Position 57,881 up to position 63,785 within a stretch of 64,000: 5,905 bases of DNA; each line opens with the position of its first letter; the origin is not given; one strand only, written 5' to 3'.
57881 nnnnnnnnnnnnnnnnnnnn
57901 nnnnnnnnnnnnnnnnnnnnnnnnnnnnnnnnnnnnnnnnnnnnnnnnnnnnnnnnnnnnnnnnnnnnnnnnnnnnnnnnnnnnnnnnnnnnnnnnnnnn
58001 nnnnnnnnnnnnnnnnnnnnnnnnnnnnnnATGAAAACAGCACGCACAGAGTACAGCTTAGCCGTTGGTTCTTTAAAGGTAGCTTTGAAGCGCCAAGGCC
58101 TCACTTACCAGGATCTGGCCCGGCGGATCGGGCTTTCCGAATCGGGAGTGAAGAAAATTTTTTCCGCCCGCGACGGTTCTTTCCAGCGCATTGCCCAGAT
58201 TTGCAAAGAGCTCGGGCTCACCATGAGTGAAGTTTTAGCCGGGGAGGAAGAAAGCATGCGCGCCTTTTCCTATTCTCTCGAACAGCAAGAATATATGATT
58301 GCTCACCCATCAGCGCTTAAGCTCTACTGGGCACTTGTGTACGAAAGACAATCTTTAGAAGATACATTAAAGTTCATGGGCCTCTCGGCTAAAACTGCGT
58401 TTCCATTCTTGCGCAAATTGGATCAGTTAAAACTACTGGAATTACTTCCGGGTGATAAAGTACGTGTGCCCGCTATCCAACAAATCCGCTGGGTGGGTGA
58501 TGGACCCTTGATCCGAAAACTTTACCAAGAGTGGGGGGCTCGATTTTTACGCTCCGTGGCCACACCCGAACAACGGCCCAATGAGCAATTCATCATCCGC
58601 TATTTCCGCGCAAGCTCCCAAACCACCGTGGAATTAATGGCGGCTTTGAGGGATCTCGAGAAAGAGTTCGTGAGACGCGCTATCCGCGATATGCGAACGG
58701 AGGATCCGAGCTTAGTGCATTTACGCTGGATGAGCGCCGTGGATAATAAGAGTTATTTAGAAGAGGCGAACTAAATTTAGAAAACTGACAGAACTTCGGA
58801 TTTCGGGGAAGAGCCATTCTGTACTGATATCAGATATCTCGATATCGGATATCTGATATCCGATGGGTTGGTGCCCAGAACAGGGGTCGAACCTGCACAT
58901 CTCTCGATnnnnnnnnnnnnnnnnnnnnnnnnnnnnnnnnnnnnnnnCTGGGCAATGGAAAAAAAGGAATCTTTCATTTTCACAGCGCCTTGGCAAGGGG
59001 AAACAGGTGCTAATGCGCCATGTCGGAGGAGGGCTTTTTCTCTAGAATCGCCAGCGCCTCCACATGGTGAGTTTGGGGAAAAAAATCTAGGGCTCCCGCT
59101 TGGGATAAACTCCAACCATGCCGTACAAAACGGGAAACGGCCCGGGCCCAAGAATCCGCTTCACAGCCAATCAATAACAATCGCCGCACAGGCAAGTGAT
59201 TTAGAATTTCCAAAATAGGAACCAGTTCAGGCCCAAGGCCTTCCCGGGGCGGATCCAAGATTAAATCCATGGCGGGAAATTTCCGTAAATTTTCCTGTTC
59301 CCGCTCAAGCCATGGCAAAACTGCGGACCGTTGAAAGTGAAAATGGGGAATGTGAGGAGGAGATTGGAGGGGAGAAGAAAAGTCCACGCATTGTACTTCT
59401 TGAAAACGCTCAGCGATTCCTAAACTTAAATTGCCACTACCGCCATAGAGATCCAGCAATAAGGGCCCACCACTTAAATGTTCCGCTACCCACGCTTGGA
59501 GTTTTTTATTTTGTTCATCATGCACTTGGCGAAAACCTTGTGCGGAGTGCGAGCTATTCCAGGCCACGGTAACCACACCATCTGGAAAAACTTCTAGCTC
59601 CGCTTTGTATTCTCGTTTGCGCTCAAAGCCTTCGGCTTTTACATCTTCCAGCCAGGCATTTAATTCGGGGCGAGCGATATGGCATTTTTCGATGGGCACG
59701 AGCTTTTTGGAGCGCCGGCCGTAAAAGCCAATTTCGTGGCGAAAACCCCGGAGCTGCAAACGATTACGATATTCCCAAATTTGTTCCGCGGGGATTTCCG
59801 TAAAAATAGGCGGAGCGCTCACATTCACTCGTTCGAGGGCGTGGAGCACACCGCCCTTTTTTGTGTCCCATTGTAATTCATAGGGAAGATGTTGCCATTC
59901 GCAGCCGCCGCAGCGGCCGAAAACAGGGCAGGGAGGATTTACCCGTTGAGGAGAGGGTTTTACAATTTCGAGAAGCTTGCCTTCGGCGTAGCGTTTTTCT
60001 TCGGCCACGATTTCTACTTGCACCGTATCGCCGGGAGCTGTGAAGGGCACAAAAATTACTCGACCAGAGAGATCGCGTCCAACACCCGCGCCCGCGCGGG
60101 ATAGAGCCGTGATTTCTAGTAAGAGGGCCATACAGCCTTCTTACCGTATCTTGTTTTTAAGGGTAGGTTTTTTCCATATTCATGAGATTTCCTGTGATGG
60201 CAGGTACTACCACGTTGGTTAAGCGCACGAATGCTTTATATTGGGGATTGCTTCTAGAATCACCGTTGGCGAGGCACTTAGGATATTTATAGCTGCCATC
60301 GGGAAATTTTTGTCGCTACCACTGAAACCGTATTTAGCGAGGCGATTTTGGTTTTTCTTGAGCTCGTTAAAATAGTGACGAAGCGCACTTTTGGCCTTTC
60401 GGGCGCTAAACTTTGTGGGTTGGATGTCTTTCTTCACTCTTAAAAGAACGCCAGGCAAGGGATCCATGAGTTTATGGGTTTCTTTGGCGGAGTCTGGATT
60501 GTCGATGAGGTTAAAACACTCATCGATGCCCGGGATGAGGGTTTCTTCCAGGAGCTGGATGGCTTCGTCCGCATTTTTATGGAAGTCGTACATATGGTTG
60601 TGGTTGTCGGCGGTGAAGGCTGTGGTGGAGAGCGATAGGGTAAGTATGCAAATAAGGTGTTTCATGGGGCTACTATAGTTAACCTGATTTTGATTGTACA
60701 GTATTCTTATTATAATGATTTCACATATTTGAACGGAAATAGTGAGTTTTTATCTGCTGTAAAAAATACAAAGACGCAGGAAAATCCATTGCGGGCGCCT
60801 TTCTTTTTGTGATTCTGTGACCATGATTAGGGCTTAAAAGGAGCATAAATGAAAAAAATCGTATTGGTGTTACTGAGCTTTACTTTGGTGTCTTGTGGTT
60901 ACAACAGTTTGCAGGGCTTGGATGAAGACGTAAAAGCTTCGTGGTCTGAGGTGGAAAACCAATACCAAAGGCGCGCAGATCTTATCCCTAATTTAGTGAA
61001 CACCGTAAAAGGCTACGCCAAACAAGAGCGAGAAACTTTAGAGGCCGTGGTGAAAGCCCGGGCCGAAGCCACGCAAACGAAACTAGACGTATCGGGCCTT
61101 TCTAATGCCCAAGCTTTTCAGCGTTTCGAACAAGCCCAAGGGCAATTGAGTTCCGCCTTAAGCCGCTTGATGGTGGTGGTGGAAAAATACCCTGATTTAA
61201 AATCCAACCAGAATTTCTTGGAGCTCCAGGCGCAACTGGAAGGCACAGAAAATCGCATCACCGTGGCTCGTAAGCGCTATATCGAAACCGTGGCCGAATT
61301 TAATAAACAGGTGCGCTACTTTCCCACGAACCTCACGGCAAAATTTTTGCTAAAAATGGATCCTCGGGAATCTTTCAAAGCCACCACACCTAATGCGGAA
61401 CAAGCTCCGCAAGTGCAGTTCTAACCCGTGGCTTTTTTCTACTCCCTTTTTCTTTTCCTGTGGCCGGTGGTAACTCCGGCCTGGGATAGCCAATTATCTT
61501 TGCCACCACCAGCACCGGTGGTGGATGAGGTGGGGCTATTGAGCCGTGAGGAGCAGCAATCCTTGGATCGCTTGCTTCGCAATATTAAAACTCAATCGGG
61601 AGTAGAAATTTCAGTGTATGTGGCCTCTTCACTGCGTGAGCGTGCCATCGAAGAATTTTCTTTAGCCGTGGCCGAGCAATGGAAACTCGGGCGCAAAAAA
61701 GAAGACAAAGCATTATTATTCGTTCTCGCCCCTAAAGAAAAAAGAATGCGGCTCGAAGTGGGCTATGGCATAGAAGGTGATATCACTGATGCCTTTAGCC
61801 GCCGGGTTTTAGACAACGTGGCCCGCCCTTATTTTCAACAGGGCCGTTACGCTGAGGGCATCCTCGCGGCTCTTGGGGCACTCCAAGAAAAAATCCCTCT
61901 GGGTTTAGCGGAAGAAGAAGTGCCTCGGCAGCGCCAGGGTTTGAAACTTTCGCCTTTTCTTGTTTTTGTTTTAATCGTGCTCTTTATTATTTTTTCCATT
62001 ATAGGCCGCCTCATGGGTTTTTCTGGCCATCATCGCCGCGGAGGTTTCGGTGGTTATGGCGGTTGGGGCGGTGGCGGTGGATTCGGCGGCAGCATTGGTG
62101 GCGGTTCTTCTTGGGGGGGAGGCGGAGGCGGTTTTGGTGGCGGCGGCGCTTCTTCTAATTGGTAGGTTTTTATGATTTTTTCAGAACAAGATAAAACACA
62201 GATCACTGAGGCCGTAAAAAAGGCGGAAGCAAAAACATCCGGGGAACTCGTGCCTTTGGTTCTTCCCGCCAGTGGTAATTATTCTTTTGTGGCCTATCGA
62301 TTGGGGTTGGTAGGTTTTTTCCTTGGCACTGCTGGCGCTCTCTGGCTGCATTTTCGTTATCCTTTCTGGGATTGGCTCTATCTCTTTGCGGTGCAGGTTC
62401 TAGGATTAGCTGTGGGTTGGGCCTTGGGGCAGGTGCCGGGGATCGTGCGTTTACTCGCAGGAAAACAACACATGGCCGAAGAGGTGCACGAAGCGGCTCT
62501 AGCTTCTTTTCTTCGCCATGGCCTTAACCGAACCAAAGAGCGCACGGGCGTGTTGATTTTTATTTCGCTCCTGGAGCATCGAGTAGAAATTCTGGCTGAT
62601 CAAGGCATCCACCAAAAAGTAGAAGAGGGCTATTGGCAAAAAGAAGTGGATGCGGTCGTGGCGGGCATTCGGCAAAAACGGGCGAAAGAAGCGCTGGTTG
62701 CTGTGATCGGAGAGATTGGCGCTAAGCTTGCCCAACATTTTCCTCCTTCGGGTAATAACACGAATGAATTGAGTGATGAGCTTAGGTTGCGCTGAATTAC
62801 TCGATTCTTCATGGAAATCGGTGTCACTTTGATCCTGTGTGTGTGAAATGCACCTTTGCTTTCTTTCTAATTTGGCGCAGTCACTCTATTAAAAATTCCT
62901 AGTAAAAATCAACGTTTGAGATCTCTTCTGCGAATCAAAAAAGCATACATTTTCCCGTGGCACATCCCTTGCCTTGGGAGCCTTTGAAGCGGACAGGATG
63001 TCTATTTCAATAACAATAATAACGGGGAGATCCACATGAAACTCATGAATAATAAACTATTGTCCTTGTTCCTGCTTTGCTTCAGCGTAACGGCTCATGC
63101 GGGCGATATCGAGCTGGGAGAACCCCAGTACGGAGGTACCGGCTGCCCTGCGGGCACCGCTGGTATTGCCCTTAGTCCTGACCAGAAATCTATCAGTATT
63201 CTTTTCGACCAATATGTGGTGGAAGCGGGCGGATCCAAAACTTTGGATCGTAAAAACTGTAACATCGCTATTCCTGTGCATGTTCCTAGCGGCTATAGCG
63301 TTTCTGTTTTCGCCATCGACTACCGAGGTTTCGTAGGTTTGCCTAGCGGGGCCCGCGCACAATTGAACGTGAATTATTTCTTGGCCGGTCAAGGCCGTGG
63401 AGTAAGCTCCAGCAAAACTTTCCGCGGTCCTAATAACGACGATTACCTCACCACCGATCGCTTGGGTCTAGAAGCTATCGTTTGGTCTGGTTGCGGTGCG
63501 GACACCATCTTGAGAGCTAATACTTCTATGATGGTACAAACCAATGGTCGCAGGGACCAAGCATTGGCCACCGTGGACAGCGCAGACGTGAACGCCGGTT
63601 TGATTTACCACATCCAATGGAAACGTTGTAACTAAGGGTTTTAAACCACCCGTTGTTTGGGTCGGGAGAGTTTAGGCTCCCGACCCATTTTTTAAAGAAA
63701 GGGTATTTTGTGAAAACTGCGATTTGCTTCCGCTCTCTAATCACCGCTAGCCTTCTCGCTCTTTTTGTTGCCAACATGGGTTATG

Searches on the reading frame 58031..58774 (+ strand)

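Call 30: search_protein_families(library=pfam, proteins=[window:58031-58774:+], max_evalue=0.001)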
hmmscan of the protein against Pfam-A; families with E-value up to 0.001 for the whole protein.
window:58031-58774:+ (247 aa): 3 families
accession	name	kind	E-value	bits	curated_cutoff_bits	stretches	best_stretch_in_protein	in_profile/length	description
PF13443.12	HTH_26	-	9.7e-08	32.6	22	1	15-69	2-58/63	Cro/C1-type HTH DNA-binding domain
PF01381.28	HTH_3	-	1e-06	29.1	23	1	15-67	1-54/55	Helix-turn-helix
PF13560.12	HTH_31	-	4.8e-05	24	27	1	21-67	12-60/64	Helix-turn-helix domain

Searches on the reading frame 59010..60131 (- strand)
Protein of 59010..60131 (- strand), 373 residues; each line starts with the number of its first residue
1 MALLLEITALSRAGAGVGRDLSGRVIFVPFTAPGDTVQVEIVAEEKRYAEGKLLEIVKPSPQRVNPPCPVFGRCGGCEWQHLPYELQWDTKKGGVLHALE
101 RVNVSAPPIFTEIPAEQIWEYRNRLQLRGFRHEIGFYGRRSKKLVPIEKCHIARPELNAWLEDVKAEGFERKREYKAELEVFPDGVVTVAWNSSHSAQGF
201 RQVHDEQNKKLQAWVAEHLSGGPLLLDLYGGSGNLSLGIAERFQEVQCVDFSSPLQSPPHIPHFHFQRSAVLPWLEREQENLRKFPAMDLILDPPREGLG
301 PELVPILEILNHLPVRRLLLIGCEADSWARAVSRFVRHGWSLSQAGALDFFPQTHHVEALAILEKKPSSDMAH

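Call 30: search_protein_families(library=pfam, proteins=[window:59010-60131:-], max_evalue=0.001)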
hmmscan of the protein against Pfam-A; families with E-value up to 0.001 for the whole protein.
window:59010-60131:- (373 aa): 2 families
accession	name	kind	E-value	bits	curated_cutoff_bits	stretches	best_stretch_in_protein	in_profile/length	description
PF05958.17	tRNA_U5-meth_tr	-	1.3e-10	41.3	23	1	281-366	278-357/357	tRNA (Uracil-5-)-methyltransferase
PF01938.26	TRAM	-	1.5e-09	38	21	1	6-54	11-61/61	TRAM domain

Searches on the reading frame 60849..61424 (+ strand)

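Call 30: search_protein_families(library=pfam, proteins=[window:60849-61424:+], max_evalue=0.001)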
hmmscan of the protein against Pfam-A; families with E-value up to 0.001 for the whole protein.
window:60849-61424:+ (191 aa): 1 family
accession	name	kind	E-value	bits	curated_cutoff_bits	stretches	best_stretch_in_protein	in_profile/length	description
PF04011.17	LemA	-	6.6e-58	195.2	26.2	1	31-191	1-149/149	LemA family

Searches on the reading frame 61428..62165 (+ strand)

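Call 30: search_protein_families(library=pfam, proteins=[window:61428-62165:+], max_evalue=0.001)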
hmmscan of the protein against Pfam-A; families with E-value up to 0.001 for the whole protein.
window:61428-62165:+ (245 aa): 1 family
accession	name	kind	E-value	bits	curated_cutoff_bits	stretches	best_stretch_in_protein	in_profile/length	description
PF04536.20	TPM_phosphatase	-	1.6e-33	115.8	22.1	1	31-153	1-123/125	TPM domain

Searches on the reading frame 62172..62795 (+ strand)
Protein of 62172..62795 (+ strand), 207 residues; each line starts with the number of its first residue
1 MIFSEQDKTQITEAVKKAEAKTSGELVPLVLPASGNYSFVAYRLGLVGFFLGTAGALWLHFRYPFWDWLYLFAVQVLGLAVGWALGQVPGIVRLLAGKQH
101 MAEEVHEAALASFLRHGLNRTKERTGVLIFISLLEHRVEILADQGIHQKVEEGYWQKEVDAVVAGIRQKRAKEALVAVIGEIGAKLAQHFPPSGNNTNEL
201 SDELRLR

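Call 30: search_protein_families(library=pfam, proteins=[window:62172-62795:+], max_evalue=0.001)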
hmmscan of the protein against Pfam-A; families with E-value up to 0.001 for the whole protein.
window:62172-62795:+ (207 aa): 1 family
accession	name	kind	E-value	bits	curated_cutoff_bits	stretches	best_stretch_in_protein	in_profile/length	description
PF04536.20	TPM_phosphatase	-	8.5e-10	39.1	22.1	1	105-184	44-124/125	TPM domain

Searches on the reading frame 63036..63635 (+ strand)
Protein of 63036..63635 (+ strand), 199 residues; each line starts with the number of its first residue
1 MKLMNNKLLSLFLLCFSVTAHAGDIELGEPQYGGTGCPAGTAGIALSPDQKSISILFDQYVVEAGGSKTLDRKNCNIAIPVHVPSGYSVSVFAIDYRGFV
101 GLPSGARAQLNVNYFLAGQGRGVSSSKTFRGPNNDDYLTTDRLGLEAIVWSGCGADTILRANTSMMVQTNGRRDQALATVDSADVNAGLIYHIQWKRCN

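Call 30: search_protein_families(library=pfam, proteins=[window:63036-63635:+], max_evalue=0.001)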
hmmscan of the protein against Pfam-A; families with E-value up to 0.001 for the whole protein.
window:63036-63635:+ (199 aa): 1 family
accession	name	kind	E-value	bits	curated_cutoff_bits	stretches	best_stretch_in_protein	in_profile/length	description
PF14273.11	DUF4360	-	4.9e-50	170.3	27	1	26-198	4-178/178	Domain of unknown function (DUF4360)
